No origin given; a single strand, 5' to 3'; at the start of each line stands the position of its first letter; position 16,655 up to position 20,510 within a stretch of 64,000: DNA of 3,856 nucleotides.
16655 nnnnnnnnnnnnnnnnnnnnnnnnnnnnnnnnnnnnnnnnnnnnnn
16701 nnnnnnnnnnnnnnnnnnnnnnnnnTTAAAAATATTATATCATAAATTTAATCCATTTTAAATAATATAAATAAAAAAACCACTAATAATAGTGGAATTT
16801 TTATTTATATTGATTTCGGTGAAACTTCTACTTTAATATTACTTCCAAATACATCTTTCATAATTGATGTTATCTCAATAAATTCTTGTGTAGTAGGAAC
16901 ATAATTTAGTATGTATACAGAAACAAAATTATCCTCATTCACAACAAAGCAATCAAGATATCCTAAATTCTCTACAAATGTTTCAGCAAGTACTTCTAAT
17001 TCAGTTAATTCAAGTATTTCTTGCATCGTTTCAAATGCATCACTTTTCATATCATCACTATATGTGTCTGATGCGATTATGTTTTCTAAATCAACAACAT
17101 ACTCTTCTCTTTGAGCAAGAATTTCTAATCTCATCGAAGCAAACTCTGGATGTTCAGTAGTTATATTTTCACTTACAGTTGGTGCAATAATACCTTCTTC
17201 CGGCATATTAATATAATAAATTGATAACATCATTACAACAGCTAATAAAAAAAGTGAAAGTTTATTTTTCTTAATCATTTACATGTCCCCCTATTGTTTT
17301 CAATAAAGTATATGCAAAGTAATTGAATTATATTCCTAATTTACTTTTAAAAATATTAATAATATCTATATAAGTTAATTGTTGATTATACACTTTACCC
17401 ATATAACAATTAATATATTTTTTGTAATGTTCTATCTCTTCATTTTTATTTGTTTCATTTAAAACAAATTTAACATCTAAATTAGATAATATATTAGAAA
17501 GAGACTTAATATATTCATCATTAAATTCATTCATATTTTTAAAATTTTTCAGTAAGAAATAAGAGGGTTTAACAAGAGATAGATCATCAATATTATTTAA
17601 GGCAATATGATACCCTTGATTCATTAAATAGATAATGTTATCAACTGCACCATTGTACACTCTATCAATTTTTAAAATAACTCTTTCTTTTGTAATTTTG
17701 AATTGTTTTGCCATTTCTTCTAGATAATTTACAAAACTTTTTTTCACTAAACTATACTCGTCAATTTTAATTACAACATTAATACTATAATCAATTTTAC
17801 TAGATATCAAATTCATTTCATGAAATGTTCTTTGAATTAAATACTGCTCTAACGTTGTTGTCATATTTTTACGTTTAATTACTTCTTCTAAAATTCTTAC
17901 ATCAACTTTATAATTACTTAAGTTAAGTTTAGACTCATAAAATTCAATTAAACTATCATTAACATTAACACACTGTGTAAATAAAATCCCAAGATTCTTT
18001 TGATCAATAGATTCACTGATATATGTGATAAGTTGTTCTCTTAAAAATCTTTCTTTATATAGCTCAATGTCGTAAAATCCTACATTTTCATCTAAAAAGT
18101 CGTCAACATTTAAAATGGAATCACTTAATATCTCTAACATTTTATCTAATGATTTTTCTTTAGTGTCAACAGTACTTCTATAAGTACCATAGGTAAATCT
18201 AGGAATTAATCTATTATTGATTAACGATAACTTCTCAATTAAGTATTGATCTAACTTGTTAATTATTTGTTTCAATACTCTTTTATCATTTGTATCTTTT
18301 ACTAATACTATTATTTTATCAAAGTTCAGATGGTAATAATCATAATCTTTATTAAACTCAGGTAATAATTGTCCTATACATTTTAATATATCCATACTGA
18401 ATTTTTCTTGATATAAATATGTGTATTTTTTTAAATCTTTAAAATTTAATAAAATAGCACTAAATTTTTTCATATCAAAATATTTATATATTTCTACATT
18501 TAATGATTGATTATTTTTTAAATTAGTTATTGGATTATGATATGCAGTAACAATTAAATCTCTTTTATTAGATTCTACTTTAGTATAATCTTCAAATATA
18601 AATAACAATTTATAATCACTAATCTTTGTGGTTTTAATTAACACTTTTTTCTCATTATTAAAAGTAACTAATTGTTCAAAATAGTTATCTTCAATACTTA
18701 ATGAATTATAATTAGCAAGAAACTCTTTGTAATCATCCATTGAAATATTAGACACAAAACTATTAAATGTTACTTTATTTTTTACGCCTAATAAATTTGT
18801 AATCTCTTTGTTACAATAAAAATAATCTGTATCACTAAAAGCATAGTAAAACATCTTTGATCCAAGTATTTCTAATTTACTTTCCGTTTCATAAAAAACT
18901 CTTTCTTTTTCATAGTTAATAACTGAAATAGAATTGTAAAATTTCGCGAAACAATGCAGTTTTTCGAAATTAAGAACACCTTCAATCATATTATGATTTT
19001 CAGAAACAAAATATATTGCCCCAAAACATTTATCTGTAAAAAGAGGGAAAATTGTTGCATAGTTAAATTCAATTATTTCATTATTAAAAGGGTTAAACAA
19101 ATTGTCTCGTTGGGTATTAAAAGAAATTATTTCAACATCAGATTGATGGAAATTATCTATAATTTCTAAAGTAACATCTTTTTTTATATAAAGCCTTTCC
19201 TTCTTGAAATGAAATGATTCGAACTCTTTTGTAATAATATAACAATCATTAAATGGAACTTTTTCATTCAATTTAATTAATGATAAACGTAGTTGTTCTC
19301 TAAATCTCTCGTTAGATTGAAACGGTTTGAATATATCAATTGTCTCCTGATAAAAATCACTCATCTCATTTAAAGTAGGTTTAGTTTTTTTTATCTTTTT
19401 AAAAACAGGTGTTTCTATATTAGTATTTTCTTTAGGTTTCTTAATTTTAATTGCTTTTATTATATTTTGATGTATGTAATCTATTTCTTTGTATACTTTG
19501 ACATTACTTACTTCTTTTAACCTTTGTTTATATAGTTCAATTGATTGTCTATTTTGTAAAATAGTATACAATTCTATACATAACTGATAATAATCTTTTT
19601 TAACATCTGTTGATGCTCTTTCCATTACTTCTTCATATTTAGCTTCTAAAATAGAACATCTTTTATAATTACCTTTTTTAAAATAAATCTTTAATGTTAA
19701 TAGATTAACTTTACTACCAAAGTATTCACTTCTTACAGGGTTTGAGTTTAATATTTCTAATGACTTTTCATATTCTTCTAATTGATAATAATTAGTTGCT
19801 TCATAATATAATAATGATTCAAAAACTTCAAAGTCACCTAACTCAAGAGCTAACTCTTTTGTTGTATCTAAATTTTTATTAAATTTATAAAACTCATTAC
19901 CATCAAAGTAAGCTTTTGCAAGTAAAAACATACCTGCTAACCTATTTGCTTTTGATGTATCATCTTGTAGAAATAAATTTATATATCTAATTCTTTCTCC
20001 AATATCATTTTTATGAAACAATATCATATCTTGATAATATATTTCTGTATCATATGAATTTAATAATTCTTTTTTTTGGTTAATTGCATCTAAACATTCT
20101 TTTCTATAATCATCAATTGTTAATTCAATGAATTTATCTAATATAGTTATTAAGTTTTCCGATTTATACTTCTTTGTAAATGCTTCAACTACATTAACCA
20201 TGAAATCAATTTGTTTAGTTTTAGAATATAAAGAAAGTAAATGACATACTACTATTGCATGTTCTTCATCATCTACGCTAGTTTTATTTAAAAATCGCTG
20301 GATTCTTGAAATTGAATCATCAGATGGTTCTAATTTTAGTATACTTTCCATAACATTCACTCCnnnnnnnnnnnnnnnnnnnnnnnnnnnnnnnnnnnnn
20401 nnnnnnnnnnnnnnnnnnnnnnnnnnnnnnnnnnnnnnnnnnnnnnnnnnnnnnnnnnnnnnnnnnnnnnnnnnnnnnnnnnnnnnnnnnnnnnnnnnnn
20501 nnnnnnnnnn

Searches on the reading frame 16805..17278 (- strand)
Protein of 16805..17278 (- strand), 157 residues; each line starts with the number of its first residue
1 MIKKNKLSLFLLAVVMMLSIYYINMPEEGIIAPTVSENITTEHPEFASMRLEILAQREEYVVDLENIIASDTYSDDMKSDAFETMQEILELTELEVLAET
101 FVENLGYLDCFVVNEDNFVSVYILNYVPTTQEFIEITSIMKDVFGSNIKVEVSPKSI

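Call 78: search_protein_families(library=pfam, proteins=[window:16805-17278:-], max_evalue=0.001)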
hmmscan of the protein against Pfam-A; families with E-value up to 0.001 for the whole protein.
window:16805-17278:- (157 aa): 1 family
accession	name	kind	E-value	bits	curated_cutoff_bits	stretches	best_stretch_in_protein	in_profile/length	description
PF12685.13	SpoIIIAH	-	6.7e-15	56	30.6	1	45-147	83-185/191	SpoIIIAH-like protein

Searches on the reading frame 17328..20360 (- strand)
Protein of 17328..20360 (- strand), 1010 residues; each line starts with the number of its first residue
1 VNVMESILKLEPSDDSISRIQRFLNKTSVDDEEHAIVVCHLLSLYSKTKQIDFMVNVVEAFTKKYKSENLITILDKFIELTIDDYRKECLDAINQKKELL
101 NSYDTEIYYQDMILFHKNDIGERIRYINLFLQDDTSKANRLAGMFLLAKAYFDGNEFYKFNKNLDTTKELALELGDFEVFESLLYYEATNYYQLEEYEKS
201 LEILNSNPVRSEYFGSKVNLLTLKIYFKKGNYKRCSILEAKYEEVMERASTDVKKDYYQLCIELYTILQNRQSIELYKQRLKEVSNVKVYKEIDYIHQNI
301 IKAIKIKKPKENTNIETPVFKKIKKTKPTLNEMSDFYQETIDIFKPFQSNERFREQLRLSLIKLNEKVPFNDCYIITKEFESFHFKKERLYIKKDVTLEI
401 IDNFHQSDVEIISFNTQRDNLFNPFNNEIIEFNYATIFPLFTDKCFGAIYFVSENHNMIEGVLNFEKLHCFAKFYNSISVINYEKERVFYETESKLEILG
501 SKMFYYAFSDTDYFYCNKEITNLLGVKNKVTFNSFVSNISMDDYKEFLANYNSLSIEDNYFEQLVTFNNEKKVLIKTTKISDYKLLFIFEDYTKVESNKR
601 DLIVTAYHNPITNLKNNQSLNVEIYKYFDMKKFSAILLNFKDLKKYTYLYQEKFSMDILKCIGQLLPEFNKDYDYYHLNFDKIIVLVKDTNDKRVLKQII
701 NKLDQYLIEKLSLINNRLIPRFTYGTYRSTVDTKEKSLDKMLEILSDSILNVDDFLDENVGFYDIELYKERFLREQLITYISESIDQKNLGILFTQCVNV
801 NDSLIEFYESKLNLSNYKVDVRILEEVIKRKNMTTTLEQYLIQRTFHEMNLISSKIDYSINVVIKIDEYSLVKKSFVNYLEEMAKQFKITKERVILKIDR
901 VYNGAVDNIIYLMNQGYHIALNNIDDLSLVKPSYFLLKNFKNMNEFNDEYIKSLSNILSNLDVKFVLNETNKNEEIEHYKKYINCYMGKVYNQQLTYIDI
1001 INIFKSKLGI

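Call 78: search_protein_families(library=pfam, proteins=[window:17328-20360:-], max_evalue=0.001)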
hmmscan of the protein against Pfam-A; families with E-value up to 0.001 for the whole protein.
window:17328-20360:- (1010 aa): 1 family
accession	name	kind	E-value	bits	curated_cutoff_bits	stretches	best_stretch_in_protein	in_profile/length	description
PF00563.25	EAL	-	0.00029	20.7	31.3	1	826-924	52-154/236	EAL domain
